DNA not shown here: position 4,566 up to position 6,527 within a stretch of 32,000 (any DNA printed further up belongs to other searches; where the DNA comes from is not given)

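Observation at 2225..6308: B12 acyl-CoA mutase, LLM (F420-type) oxidoreductase and family III CoA-transferase form one translationally coupled cistron chain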

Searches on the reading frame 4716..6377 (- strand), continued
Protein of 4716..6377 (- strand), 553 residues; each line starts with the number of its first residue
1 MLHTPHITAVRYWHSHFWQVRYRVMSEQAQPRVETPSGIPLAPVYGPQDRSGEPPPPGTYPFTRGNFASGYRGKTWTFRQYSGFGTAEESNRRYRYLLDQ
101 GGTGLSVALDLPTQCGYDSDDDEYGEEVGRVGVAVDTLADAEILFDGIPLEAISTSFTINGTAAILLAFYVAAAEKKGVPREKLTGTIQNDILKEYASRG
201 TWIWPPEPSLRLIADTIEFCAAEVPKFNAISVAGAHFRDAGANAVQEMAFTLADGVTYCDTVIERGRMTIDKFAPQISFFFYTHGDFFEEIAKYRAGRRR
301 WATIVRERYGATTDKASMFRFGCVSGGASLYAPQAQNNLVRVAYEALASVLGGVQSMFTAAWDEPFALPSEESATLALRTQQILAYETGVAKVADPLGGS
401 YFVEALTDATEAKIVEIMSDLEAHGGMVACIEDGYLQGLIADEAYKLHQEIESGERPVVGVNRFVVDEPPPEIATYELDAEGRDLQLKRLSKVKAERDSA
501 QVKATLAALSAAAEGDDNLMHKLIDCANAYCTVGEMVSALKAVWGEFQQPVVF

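Call 96: search_protein_families(library=ncbifam, proteins=[L092:8225-9004:+, L092:14811-15911:+, L092:16019-17452:+, L092:17462-18214:+, L092:13100-13435:+, L092:11036-12163:+], max_evalue=1e-8)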
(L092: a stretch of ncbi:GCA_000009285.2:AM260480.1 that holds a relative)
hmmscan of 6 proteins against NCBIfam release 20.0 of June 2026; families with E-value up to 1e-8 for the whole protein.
L092:8225-9004:+ (259 aa): 67 families (the best 25 are shown)
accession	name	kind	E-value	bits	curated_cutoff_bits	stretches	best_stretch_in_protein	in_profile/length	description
NF005803.0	PRK07658.1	equivalog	3.7e-37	128.1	313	1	18-198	14-192/257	enoyl-CoA hydratase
NF004840.0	PRK06190.1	equivalog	4.1e-37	128.2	253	1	5-235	3-230/260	enoyl-CoA hydratase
NF004781.0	PRK06127.1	subfamily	4.3e-37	128.2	291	1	8-234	13-240/269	enoyl-CoA hydratase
NF004795.0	PRK06143.1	subfamily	1.4e-36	126.4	283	1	5-215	8-216/260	enoyl-CoA hydratase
NF004796.0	PRK06144.1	subfamily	2.5e-36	125.5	272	1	6-257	9-255/262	enoyl-CoA hydratase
NF005802.0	PRK07657.1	equivalog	1.4e-35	123.1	363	1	7-187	5-184/260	enoyl-CoA hydratase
NF051848.1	EnCoAHydtEchA19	equivalog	1.8e-35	122.7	400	1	11-251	5-245/258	enoyl-CoA hydratase EchA19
NF006566.0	PRK09076.1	subfamily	3.4e-35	121.9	286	1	12-258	11-254/260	enoyl-CoA hydratase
NF046063.1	oxepin_alt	equivalog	1.1e-33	116.8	300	1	10-253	4-244/254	oxepin-CoA hydrolase, alternative type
NF006007.0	PRK08138.1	subfamily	1.4e-32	113.1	355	1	6-234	8-231/261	enoyl-CoA hydratase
NF004475.0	PRK05809.1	subfamily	5.9e-32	111.2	394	1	12-215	10-212/260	short-chain-enoyl-CoA hydratase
NF005675.0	PRK07468.1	equivalog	1.3e-31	110.3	350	1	6-253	5-248/262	crotonase/enoyl-CoA hydratase family protein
NF042430.2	EnCoAhydt_DpgD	equivalog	3.9e-31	108.4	400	1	14-224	5-219/258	enoyl-CoA-hydratase DpgD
NF006699.0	PRK09245.1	subfamily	5.5e-31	107.8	354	1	7-257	4-259/266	crotonase/enoyl-CoA hydratase family protein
NF007239.0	PRK09674.1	equivalog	4.4e-30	105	371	1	7-240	5-231/257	2,3-dehydroadipyl-CoA hydratase PaaF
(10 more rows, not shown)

L092:14811-15911:+ (366 aa): 0 families

L092:16019-17452:+ (477 aa): 43 families (the best 25 are shown)
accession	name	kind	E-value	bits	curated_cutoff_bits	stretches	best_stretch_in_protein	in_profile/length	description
NF010000.0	PRK13473.1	subfamily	1.3e-125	419.7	615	1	3-474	4-472/475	aminobutyraldehyde dehydrogenase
TIGR01804.1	BADH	equivalog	1.2e-124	416.4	668.6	1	6-469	2-466/467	betaine-aldehyde dehydrogenase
TIGR02299.1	HpaE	equivalog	4e-124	414.9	638.35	1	4-472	3-474/488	5-carboxymethyl-2-hydroxymuconate semialdehyde dehydrogenase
NF009725.0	PRK13252.1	equivalog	1.2e-121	406.5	593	1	3-473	8-478/488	betaine-aldehyde dehydrogenase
NF045736.1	PaDhStyDRhodo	equivalog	1.7e-118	396.2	800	1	3-470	4-473/479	phenylacetaldehyde dehydrogenase StyD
NF045735.1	PaDhStyDPseudo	equivalog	1.2e-117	393.6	850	1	2-476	3-483/483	phenylacetaldehyde dehydrogenase StyD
NF007352.0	PRK09847.1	equivalog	2.6e-109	366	850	1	3-472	21-489/495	aldehyde dehydrogenase PuuC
TIGR03216.1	OH_muco_semi_DH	equivalog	4.2e-107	358.7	693.25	1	8-473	7-478/481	2-hydroxymuconic semialdehyde dehydrogenase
TIGR01780.1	SSADH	subfamily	1.4e-105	353.8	646.35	1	21-469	1-447/448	succinate-semialdehyde dehydrogenase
NF050026.1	AcaldDHExaC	equivalog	2.2e-102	343.3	900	1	5-476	19-495/503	acetaldehyde dehydrogenase ExaC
NF006916.0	PRK09407.1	equivalog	8.6e-100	334.8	521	1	15-474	32-492/526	succinic semialdehyde dehydrogenase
NF007497.0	PRK10090.1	equivalog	6.4e-99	331.9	500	1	4-472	9-475/480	aldehyde dehydrogenase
TIGR03374.1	ABALDH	equivalog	2.2e-98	330.1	909.3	1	3-472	3-469/472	aminobutyraldehyde dehydrogenase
NF052305.1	DioxValDhHalo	equivalog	3.3e-97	326.4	750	1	6-476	9-483/483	2,5-dioxovalerate dehydrogenase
NF008415.0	PRK11241.1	equivalog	9.3e-97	324.7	828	1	5-466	14-472/482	NADP-dependent succinate-semialdehyde dehydrogenase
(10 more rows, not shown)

L092:17462-18214:+ (250 aa): 226 families (the best 25 are shown)
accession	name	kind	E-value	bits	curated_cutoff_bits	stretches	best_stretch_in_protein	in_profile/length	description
NF005559.1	PRK07231.1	subfamily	4.6e-99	330.9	215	1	4-249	2-248/249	glucose 1-dehydrogenase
NF052558.1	MBtsdlDhBudC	equivalog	5.4e-64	216.2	270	1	5-248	2-241/250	meso-2,3-butanediol dehydrogenase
NF004791.0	PRK06138.1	equivalog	1.1e-62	211.6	312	1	3-249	2-250/252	SDR family oxidoreductase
NF004198.0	PRK05653.1-3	equivalog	2.9e-59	200.5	296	1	2-250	3-248/248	3-oxoacyl-ACP reductase FabG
NF004818.0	PRK06172.1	equivalog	5.8e-58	196.2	336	1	2-248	3-250/253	SDR family oxidoreductase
NF009466.0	PRK12826.1-2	subfamily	2.1e-55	187.9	222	1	6-249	3-245/248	3-oxoacyl-ACP reductase FabG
NF005469.0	PRK07063.1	equivalog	1.5e-54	185.2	306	1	3-249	4-255/260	SDR family oxidoreductase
NF006121.0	PRK08265.1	subfamily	1.9e-54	184.9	294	1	1-249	2-246/263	short chain dehydrogenase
NF009468.0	PRK12826.1-4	equivalog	1.6e-53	182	318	1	1-248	2-247/256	SDR family oxidoreductase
NF005309.0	PRK06841.1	subfamily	2.3e-53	181.3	286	1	3-250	12-254/255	GolD/DthD family dehydrogenase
TIGR01830.1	3oxo_ACP_reduc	equivalog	1.3e-52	178.9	297.75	1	9-247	1-237/239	3-oxoacyl-[acyl-carrier-protein] reductase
NF005473.0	PRK07069.1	equivalog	1.9e-52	178.4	339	1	4-247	8-258/262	SDR family oxidoreductase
NF004197.0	PRK05653.1-1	equivalog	2.9e-52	177.8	332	1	3-248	4-246/249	3-oxoacyl-ACP reductase FabG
NF005067.0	PRK06484.1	equivalog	3.3e-52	177.7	713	1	5-248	8-251/524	short chain dehydrogenase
NF004774.0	PRK06114.1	equivalog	3.6e-52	177.3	360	1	3-247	13-258/262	SDR family oxidoreductase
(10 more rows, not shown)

L092:13100-13435:+ (111 aa): 0 families

L092:11036-12163:+ (375 aa): 7 families
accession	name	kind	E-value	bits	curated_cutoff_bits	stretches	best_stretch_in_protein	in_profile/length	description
NF052585.1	SucGlutTfsCaiB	equivalog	1.8e-69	234.2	750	1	3-372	6-387/394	succinate--glutarate CoA-transferase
NF008511.0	PRK11430.1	equivalog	2.9e-62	211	522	1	3-359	8-363/381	CoA:oxalate CoA-transferase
NF041294.1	Scnl_mescCoAtase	equivalog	4.7e-62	210.3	700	1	5-370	4-380/381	succinyl-CoA:mesaconate CoA-transferase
NF003809.0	PRK05398.1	subfamily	1.3e-56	192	442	2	1-200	1-205/416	formyl-CoA transferase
TIGR03253.1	oxalate_frc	equivalog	7.5e-54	183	504.2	2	3-201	2-205/416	formyl-CoA transferase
NF002914.1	PRK03525.1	equivalog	2.6e-29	102.4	413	1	4-258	9-260/400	L-carnitine CoA-transferase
TIGR04253.1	mesacon_CoA_iso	equivalog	9.8e-15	54.4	725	1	5-210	3-212/403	2-methylfumaryl-CoA isomerase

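Call 105: search_protein_representatives(protein=window:4716-6305:-)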
Query: 529 residues. Proteins with E-value up to 0.001 (for the whole library): 21859; up to 1e-10: 13108; up to 1e-30: 3271. The best 150 are listed.
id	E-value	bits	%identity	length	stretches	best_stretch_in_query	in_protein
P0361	2.2e-234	795.2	68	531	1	6-529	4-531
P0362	2.1e-167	574.2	88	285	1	9-289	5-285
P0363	2.0e-157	541.3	52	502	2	75-399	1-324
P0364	5.0e-155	533.4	50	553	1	7-528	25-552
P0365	1.1e-151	522.4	49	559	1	6-527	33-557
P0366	4.0e-148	510.6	49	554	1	11-526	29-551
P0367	4.5e-148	510.5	48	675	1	9-524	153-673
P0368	4.7e-148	510.4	47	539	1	10-528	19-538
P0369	1.2e-147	509.0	46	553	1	10-528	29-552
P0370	1.2e-146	505.8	47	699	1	3-528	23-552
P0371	4.8e-144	497.2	47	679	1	9-527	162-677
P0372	4.2e-140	484.2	46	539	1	7-524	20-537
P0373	4.5e-139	480.8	46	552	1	13-525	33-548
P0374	5.3e-139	480.5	40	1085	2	10-525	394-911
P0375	1.1e-138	479.5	97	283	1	84-302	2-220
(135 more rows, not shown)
